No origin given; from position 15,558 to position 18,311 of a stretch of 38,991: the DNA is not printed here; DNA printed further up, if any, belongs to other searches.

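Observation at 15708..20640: Tandem, deeply diverged leuS paralogs; the second copy has altered class-I signature and editing motifs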

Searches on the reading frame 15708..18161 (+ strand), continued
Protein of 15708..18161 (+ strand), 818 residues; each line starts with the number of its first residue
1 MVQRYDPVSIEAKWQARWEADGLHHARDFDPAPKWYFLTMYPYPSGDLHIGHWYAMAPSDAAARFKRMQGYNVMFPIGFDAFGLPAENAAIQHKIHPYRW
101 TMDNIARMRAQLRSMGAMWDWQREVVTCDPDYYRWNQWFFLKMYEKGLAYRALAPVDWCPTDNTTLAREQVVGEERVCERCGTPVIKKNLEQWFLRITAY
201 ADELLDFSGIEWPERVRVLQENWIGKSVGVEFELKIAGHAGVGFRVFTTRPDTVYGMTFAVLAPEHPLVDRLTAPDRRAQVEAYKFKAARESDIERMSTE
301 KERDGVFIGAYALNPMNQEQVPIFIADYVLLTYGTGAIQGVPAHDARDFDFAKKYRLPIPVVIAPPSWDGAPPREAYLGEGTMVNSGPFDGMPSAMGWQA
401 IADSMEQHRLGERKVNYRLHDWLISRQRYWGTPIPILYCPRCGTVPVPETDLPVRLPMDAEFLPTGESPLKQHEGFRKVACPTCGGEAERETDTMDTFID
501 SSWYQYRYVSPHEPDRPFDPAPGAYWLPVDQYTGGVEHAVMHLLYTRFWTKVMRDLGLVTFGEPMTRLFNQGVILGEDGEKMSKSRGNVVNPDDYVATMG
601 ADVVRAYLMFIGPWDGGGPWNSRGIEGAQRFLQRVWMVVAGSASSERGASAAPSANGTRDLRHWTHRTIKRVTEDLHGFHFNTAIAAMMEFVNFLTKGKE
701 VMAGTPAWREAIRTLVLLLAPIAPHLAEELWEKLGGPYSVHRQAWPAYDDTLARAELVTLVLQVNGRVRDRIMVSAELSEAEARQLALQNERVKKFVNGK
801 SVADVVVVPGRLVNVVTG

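Call 16: find_homologous_proteins(query=window:15708-18161:+, max_evalue=1e-50)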
Query window:15708-18161:+ (818 aa): 8000 proteins with E <= 1e-50 among 8000 candidates; the best 120 are listed.
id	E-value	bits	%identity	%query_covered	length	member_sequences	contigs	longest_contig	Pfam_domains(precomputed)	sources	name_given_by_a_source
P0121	0.0e+0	1888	96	100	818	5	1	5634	PF09334.18,PF08264.20,PF13603.13,PF00133.29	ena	-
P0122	0.0e+0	1645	83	100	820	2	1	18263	PF09334.18,PF08264.20,PF13603.13,PF00133.29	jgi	jgi:leucyl-tRNA synthetase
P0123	0.0e+0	1644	83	100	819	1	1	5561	PF09334.18,PF08264.20,PF13603.13,PF00133.29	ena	-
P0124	0.0e+0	1641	83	100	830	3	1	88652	PF09334.18,PF08264.20,PF13603.13,PF00133.29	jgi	-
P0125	0.0e+0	1640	83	100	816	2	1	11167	PF09334.18,PF08264.20,PF13603.13,PF00133.29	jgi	-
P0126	0.0e+0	1639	83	100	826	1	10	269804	PF09334.18,PF08264.20,PF13603.13,PF00133.29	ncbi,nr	ncbi:MAG: leucine--tRNA ligase [Armatimonadota bacterium]|nr:leucine--tRNA ligase [Armatimonadota ba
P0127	0.0e+0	1636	83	99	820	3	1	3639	PF09334.18,PF08264.20,PF13603.13,PF00133.29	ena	-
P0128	0.0e+0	1631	82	100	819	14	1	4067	PF09334.18,PF08264.20,PF13603.13,PF00133.29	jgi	jgi:leucyl-tRNA synthetase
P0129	0.0e+0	1624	82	100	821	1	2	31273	PF09334.18,PF08264.20,PF13603.13,PF00133.29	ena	-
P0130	0.0e+0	1620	81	98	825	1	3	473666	PF09334.18,PF08264.20,PF13603.13,PF00133.29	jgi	-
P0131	0.0e+0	1618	81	98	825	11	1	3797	PF09334.18,PF08264.20,PF13603.13,PF00133.29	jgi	-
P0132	0.0e+0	1607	81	100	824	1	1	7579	PF09334.18,PF08264.20,PF13603.13,PF00133.29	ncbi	ncbi:MAG TPA: leucine--tRNA ligase [bacterium]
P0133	0.0e+0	1607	81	100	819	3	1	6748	PF09334.18,PF08264.20,PF13603.13,PF00133.29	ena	-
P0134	0.0e+0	1602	79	100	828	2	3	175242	PF09334.18,PF08264.20,PF13603.13,PF00133.29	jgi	-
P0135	0.0e+0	1596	80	100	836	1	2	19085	PF09334.18,PF08264.20,PF13603.13,PF00133.29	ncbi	-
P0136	0.0e+0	1594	80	100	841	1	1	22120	PF09334.18,PF08264.20,PF13603.13,PF00133.29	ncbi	-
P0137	0.0e+0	1587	80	100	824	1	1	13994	PF09334.18,PF08264.20,PF13603.13,PF00133.29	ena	-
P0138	0.0e+0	1583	79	99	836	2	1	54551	PF09334.18,PF08264.20,PF13603.13,PF00133.29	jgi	-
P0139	0.0e+0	1581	81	98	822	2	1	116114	PF09334.18,PF08264.20,PF13603.13,PF00133.29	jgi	-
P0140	0.0e+0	1579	79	100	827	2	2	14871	PF09334.18,PF08264.20,PF13603.13,PF00133.29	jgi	jgi:leucyl-tRNA synthetase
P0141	0.0e+0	1576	79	100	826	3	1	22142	PF09334.18,PF08264.20,PF13603.13,PF00133.29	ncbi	-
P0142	0.0e+0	1574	79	100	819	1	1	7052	PF09334.18,PF08264.20,PF13603.13,PF00133.29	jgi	jgi:leucyl-tRNA synthetase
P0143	0.0e+0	1572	79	100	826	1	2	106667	PF09334.18,PF08264.20,PF13603.13,PF00133.29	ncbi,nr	ncbi:MAG: leucine--tRNA ligase [Armatimonadota bacterium]|nr:leucine--tRNA ligase [Armatimonadota ba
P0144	0.0e+0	1572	79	100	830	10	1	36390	PF09334.18,PF08264.20,PF13603.13,PF00133.29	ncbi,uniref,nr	ncbi:MAG: leucine--tRNA ligase [Bacillati bacterium ANGP1]|uniref:Leucine--tRNA ligase n=1 Tax=Candi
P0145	0.0e+0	1559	78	100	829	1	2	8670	PF09334.18,PF08264.20,PF13603.13,PF00133.29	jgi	jgi:leucyl-tRNA synthetase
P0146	0.0e+0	1558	79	100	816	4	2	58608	PF09334.18,PF08264.20,PF13603.13,PF00133.29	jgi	jgi:leucyl-tRNA synthetase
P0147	0.0e+0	1557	78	100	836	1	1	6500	PF09334.18,PF08264.20,PF13603.13,PF00133.29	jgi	-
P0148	0.0e+0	1553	78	99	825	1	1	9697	PF09334.18,PF08264.20,PF13603.13,PF00133.29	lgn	-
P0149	0.0e+0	1548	78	100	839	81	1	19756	PF09334.18,PF08264.20,PF13603.13,PF00133.29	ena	-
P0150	0.0e+0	1546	78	100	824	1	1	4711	PF09334.18,PF08264.20,PF13603.13,PF00133.29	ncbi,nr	ncbi:MAG TPA: leucine--tRNA ligase [bacterium]|nr:leucine--tRNA ligase [bacterium]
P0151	0.0e+0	1544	77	100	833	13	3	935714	PF09334.18,PF08264.20,PF13603.13,PF00133.29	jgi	jgi:leucyl-tRNA synthetase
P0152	0.0e+0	1544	77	99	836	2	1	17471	PF09334.18,PF08264.20,PF13603.13,PF00133.29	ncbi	-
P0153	0.0e+0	1541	76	100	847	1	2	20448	PF09334.18,PF08264.20,PF13603.13,PF00133.29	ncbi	-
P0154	0.0e+0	1541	77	100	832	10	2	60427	PF09334.18,PF08264.20,PF13603.13,PF00133.29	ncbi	-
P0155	0.0e+0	1539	77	100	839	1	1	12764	PF09334.18,PF08264.20,PF13603.13,PF00133.29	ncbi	-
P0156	0.0e+0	1536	79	100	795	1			PF09334.18,PF08264.20,PF13603.13,PF00133.29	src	-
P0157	0.0e+0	1526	78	100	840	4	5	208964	PF09334.18,PF08264.20,PF13603.13,PF00133.29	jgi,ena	-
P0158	0.0e+0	1520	76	98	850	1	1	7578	PF09334.18,PF08264.20,PF13603.13,PF00133.29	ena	-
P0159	0.0e+0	1520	76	100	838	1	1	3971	PF09334.18,PF08264.20,PF13603.13,PF00133.29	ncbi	-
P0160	0.0e+0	1520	76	100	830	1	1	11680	PF09334.18,PF08264.20,PF13603.13,PF00133.29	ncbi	ncbi:MAG: leucine--tRNA ligase [bacterium]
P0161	0.0e+0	1519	76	100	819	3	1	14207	PF09334.18,PF08264.20,PF13603.13,PF00133.29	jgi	-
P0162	0.0e+0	1518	76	100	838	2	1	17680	PF09334.18,PF08264.20,PF13603.13,PF00133.29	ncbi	-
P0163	0.0e+0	1518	76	100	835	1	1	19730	PF09334.18,PF08264.20,PF13603.13,PF00133.29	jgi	-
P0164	0.0e+0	1518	76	100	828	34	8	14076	PF09334.18,PF08264.20,PF13603.13,PF00133.29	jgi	jgi:leucyl-tRNA synthetase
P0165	0.0e+0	1515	77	100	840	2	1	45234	PF09334.18,PF08264.20,PF13603.13,PF00133.29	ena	-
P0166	0.0e+0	1513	76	100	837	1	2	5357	PF09334.18,PF08264.20,PF13603.13,PF00133.29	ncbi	-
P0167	0.0e+0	1513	76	100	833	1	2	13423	PF09334.18,PF08264.20,PF13603.13,PF00133.29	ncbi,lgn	-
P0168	0.0e+0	1511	76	100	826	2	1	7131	PF09334.18,PF08264.20,PF13603.13,PF00133.29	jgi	jgi:leucyl-tRNA synthetase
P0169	0.0e+0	1508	76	100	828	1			PF09334.18,PF08264.20,PF13603.13,PF00133.29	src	-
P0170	0.0e+0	1503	75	100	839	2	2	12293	PF09334.18,PF08264.20,PF13603.13,PF00133.29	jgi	jgi:leucyl-tRNA synthetase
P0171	0.0e+0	1501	76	100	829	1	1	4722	PF09334.18,PF08264.20,PF13603.13,PF00133.29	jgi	jgi:leucyl-tRNA synthetase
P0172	0.0e+0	1493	76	100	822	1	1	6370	PF09334.18,PF08264.20,PF13603.13,PF00133.29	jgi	-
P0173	0.0e+0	1493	77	100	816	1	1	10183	PF09334.18,PF08264.20,PF13603.13,PF00133.29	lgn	-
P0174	0.0e+0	1493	76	100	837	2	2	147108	PF09334.18,PF08264.20,PF13603.13,PF00133.29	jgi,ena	-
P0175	0.0e+0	1488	75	100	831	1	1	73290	PF09334.18,PF08264.20,PF13603.13,PF00133.29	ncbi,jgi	ncbi:MAG TPA: leucine--tRNA ligase [bacterium]|jgi:leucyl-tRNA synthetase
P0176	0.0e+0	1484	76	99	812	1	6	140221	PF09334.18,PF08264.20,PF13603.13,PF00133.29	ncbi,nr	ncbi:MAG: leucine--tRNA ligase [Armatimonadota bacterium]|nr:leucine--tRNA ligase [Armatimonadota ba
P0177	0.0e+0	1482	75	100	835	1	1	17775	PF09334.18,PF08264.20,PF13603.13,PF00133.29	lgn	-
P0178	0.0e+0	1481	77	100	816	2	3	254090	PF09334.18,PF08264.20,PF13603.13,PF00133.29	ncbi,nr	ncbi:MAG: leucine--tRNA ligase [Armatimonadota bacterium]|nr:leucine--tRNA ligase [Armatimonadota ba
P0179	0.0e+0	1480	76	99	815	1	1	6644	PF09334.18,PF08264.20,PF13603.13,PF00133.29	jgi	jgi:leucyl-tRNA synthetase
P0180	0.0e+0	1480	76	100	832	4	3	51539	PF09334.18,PF08264.20,PF13603.13,PF00133.29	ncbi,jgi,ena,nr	ncbi:MAG TPA: leucine--tRNA ligase [bacterium]|nr:leucine--tRNA ligase [bacterium]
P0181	0.0e+0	1479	76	100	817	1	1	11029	PF09334.18,PF08264.20,PF13603.13,PF00133.29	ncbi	-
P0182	0.0e+0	1479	77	100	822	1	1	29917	PF09334.18,PF08264.20,PF13603.13,PF00133.29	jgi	-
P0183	0.0e+0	1477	76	100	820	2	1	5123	PF09334.18,PF08264.20,PF13603.13,PF00133.29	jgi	-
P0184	0.0e+0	1477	75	100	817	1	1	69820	PF09334.18,PF08264.20,PF13603.13,PF00133.29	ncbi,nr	ncbi:MAG: leucine--tRNA ligase [Armatimonadota bacterium]|nr:leucine--tRNA ligase [Armatimonadota ba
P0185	0.0e+0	1476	76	100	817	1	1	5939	PF09334.18,PF08264.20,PF13603.13,PF00133.29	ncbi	-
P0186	0.0e+0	1476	75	100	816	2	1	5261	PF09334.18,PF01406.26,PF08264.20,PF13603.13,PF00133.29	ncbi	-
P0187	0.0e+0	1475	75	100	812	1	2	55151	PF09334.18,PF08264.20,PF13603.13,PF00133.29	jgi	jgi:leucyl-tRNA synthetase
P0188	0.0e+0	1474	76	100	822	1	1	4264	PF09334.18,PF08264.20,PF13603.13,PF00133.29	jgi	jgi:leucyl-tRNA synthetase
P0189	0.0e+0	1472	74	100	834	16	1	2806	PF09334.18,PF08264.20,PF13603.13,PF00133.29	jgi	-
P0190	0.0e+0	1472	76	100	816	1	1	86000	PF09334.18,PF08264.20,PF13603.13,PF00133.29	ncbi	-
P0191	0.0e+0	1472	75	100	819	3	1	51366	PF09334.18,PF08264.20,PF13603.13,PF00133.29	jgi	jgi:leucyl-tRNA synthetase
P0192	0.0e+0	1472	75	100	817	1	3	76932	PF09334.18,PF08264.20,PF13603.13,PF00133.29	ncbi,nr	ncbi:MAG: leucine--tRNA ligase [Armatimonadota bacterium]|nr:leucine--tRNA ligase [Armatimonadota ba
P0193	0.0e+0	1471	76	100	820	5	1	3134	PF09334.18,PF08264.20,PF13603.13,PF00133.29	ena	-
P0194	0.0e+0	1470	75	100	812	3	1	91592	PF09334.18,PF08264.20,PF13603.13,PF00133.29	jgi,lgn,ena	-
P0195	0.0e+0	1470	75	100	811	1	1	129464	PF09334.18,PF08264.20,PF13603.13,PF00133.29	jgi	jgi:leucyl-tRNA synthetase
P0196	0.0e+0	1470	76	100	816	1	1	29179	PF09334.18,PF08264.20,PF13603.13,PF00133.29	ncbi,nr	ncbi:MAG: leucine--tRNA ligase [Firmicutes bacterium]|nr:leucine--tRNA ligase [Bacillota bacterium]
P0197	0.0e+0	1470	76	100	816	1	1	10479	PF09334.18,PF08264.20,PF13603.13,PF00133.29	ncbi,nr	ncbi:MAG: leucine--tRNA ligase [Armatimonadota bacterium]|nr:leucine--tRNA ligase [Armatimonadota ba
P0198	0.0e+0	1470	75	100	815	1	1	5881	PF09334.18,PF08264.20,PF13603.13,PF00133.29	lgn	-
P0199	0.0e+0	1468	75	100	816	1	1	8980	PF09334.18,PF08264.20,PF13603.13,PF00133.29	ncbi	-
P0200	0.0e+0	1468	75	100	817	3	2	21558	PF09334.18,PF08264.20,PF13603.13,PF00133.29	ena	-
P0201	0.0e+0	1467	75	100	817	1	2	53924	PF09334.18,PF08264.20,PF13603.13,PF00133.29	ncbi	-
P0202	0.0e+0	1466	76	100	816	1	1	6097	PF09334.18,PF08264.20,PF13603.13,PF00133.29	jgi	-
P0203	0.0e+0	1466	76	100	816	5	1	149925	PF09334.18,PF08264.20,PF13603.13,PF00133.29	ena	-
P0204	0.0e+0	1466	86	86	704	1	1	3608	PF09334.18,PF08264.20,PF13603.13,PF00133.29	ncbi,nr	ncbi:MAG TPA: leucine--tRNA ligase, partial [bacterium]|nr:leucine--tRNA ligase [bacterium]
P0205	0.0e+0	1463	75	99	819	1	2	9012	PF09334.18,PF08264.20,PF13603.13,PF00133.29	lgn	-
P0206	0.0e+0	1462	75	99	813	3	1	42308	PF09334.18,PF08264.20,PF13603.13,PF00133.29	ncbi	-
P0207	0.0e+0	1460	75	100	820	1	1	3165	PF09334.18,PF08264.20,PF13603.13,PF00133.29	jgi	-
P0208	0.0e+0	1458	76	100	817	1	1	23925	PF09334.18,PF08264.20,PF13603.13,PF00133.29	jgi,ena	-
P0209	0.0e+0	1457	75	99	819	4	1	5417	PF09334.18,PF08264.20,PF13603.13,PF00133.29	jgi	jgi:leucyl-tRNA synthetase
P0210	0.0e+0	1457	75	100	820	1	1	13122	PF09334.18,PF08264.20,PF13603.13,PF00133.29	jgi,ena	-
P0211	0.0e+0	1457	75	100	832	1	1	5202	PF09334.18,PF08264.20,PF13603.13,PF00133.29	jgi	-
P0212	0.0e+0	1456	75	100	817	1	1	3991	PF09334.18,PF08264.20,PF13603.13,PF00133.29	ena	-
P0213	0.0e+0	1455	75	100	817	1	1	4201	PF09334.18,PF08264.20,PF13603.13,PF00133.29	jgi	jgi:leucyl-tRNA synthetase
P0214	0.0e+0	1447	74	100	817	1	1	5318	PF09334.18,PF08264.20,PF13603.13,PF00133.29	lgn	-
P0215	0.0e+0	1445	74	100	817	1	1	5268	PF09334.18,PF08264.20,PF13603.13,PF00133.29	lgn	-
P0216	0.0e+0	1445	75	100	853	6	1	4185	PF09334.18,PF08264.20,PF13603.13,PF00133.29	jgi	jgi:leucyl-tRNA synthetase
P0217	0.0e+0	1444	75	99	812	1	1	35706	PF09334.18,PF08264.20,PF13603.13,PF00133.29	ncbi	ncbi:MAG: leucine--tRNA ligase, partial [Armatimonadetes bacterium RBG_16_67_12]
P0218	0.0e+0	1444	74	100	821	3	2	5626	PF09334.18,PF08264.20,PF13603.13,PF00133.29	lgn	-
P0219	0.0e+0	1443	74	100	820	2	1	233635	PF09334.18,PF08264.20,PF13603.13,PF00133.29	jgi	-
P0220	0.0e+0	1442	74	100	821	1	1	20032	PF09334.18,PF08264.20,PF13603.13,PF00133.29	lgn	-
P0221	0.0e+0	1440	75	100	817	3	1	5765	PF09334.18,PF08264.20,PF13603.13,PF00133.29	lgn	-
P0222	0.0e+0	1438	74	100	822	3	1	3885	PF09334.18,PF08264.20,PF13603.13,PF00133.29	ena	-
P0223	0.0e+0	1437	75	100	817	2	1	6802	PF09334.18,PF08264.20,PF13603.13,PF00133.29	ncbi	-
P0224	0.0e+0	1437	74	100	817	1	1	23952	PF09334.18,PF08264.20,PF13603.13,PF00133.29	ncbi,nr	ncbi:MAG: leucine--tRNA ligase [bacterium]|nr:leucine--tRNA ligase [bacterium]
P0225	0.0e+0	1435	74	100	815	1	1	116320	PF09334.18,PF08264.20,PF13603.13,PF00133.29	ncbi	-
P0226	0.0e+0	1434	73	100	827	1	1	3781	PF09334.18,PF01406.26,PF08264.20,PF13603.13,PF00133.29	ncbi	-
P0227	0.0e+0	1433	74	100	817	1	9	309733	PF09334.18,PF08264.20,PF13603.13,PF00133.29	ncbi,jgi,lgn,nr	ncbi:MAG: leucine--tRNA ligase [Armatimonadetes bacterium]|nr:leucine--tRNA ligase [Armatimonadota b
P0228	0.0e+0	1433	74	99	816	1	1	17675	PF09334.18,PF08264.20,PF13603.13,PF00133.29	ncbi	-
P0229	0.0e+0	1432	73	99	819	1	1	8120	PF09334.18,PF08264.20,PF13603.13,PF00133.29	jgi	jgi:leucyl-tRNA synthetase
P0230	0.0e+0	1431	74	100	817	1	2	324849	PF09334.18,PF08264.20,PF13603.13,PF00133.29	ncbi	-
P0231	0.0e+0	1425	73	100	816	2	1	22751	PF09334.18,PF08264.20,PF13603.13,PF00133.29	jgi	jgi:leucyl-tRNA synthetase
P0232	0.0e+0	1421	72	100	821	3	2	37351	PF09334.18,PF08264.20,PF13603.13,PF00133.29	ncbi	ncbi:MAG: leucine--tRNA ligase [bacterium]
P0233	0.0e+0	1418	73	99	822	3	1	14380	PF09334.18,PF08264.20,PF13603.13,PF00133.29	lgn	-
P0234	0.0e+0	1415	72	100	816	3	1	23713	PF09334.18,PF08264.20,PF13603.13,PF00133.29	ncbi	-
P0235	0.0e+0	1408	-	-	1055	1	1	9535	PF09334.18,PF08264.20,PF13603.13,PF00133.29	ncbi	-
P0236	0.0e+0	1407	72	100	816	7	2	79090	PF09334.18,PF08264.20,PF13603.13,PF00133.29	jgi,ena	-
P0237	0.0e+0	1405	72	100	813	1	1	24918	PF09334.18,PF08264.20,PF13603.13,PF00133.29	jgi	jgi:leucyl-tRNA synthetase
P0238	0.0e+0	1405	73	100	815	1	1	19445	PF09334.18,PF08264.20,PF13603.13,PF00133.29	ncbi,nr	ncbi:MAG: leucine--tRNA ligase [Armatimonadetes bacterium]|nr:leucine--tRNA ligase [Armatimonadota b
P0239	0.0e+0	1404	72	100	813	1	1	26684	PF09334.18,PF08264.20,PF13603.13,PF00133.29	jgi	jgi:leucyl-tRNA synthetase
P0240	0.0e+0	1400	75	95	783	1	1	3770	PF09334.18,PF08264.20,PF13603.13,PF00133.29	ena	-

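Call 18: find_encoding_contigs(protein=P0121, flank=6000, max_places=3)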
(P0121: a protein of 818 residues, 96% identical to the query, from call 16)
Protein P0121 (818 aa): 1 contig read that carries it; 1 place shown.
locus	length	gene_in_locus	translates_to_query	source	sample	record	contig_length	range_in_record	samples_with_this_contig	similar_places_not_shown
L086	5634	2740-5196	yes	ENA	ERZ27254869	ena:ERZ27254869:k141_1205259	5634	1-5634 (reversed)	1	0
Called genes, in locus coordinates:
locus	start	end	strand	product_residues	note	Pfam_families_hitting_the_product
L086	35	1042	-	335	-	-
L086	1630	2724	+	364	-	PF01063:Aminotran_4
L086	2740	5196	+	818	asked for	PF00133:tRNA-synt_1, PF09334:tRNA-synt_1g, PF13603:tRNA-synt_1_2, PF00133:tRNA-synt_1, PF08264:Anticodon_1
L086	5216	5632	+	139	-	?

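Call 19: find_encoding_contigs(protein=P0130, flank=6000, max_places=2)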
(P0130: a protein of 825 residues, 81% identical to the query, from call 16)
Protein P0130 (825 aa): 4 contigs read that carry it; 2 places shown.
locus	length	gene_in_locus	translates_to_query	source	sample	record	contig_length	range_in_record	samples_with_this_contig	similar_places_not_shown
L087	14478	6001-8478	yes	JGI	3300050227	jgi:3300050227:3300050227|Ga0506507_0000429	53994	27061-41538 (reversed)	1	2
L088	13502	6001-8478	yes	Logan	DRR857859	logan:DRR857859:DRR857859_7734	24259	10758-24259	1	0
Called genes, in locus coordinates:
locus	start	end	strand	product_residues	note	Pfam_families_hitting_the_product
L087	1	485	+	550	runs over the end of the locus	PF00575:S1 (weak), PF10150:RNase_E_G, PF20833:RNase_E_G_Thio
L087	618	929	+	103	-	PF00829:Ribosomal_L21p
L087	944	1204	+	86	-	PF01016:Ribosomal_L27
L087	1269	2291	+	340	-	PF01018:GTP1_OBG, PF01926:MMR_HSR1, PF02421:FeoB_N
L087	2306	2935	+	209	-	PF01467:CTP_transf_like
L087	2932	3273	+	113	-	PF02410:RsfS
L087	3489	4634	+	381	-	PF02012:BNR (faint), PF13088:BNR_2, PF15902:Sortilin-Vps10 (weak), PF14870:PSII_BNR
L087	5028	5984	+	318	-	PF01063:Aminotran_4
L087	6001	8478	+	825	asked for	PF00133:tRNA-synt_1, PF09334:tRNA-synt_1g, PF13603:tRNA-synt_1_2, PF00133:tRNA-synt_1, PF08264:Anticodon_1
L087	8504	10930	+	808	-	PF09334:tRNA-synt_1g, PF00133:tRNA-synt_1, PF13603:tRNA-synt_1_2, PF00133:tRNA-synt_1, PF08264:Anticodon_1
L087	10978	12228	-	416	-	PF07833:Cu_amine_oxidN1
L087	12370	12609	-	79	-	-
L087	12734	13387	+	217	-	PF03600:CitMHS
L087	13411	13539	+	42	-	-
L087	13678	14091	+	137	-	PF13581:HATPase_c_2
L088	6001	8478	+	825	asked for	PF00133:tRNA-synt_1, PF09334:tRNA-synt_1g, PF13603:tRNA-synt_1_2, PF00133:tRNA-synt_1, PF08264:Anticodon_1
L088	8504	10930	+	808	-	PF09334:tRNA-synt_1g, PF00133:tRNA-synt_1, PF13603:tRNA-synt_1_2, PF00133:tRNA-synt_1, PF08264:Anticodon_1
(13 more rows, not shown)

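Call 20: find_encoding_contigs(protein=P0151, flank=6000, max_places=2)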
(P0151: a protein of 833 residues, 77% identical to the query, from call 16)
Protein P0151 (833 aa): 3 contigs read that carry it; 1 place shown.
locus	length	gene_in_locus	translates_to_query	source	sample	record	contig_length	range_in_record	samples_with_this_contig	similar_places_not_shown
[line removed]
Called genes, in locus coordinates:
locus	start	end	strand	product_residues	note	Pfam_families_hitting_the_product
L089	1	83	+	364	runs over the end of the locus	PF01098:FTSW_RODA_SPOVE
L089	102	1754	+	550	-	PF10150:RNase_E_G, PF20833:RNase_E_G_Thio (weak)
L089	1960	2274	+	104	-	PF00829:Ribosomal_L21p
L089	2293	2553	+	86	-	PF01016:Ribosomal_L27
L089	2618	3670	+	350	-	PF01018:GTP1_OBG, PF01926:MMR_HSR1, PF02421:FeoB_N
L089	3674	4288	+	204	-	PF01467:CTP_transf_like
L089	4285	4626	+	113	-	PF02410:RsfS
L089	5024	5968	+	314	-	PF01063:Aminotran_4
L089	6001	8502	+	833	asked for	PF00133:tRNA-synt_1, PF09334:tRNA-synt_1g, PF13603:tRNA-synt_1_2, PF00133:tRNA-synt_1, PF08264:Anticodon_1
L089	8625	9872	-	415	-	PF07833:Cu_amine_oxidN1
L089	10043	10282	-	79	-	-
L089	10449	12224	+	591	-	PF00939:Na_sulph_symp, PF03600:CitMHS, PF07158:MatC_N (faint), PF02080:TrkA_C, PF06808:DctM (weak), PF00939:Na_sulph_symp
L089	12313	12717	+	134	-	PF13581:HATPase_c_2 (weak)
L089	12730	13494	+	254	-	PF04542:Sigma70_r2, PF13384:HTH_23 (faint), PF04539:Sigma70_r3, PF13560:HTH_31 (faint), PF08281:Sigma70_r4_2, PF04545:Sigma70_r4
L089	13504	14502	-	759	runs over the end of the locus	PF01590:GAF, PF13185:GAF_2, PF13492:GAF_3 (weak), PF13185:GAF_2, PF01590:GAF, PF13492:GAF_3 (weak), PF07228:SpoIIE, PF13581:HATPase_c_2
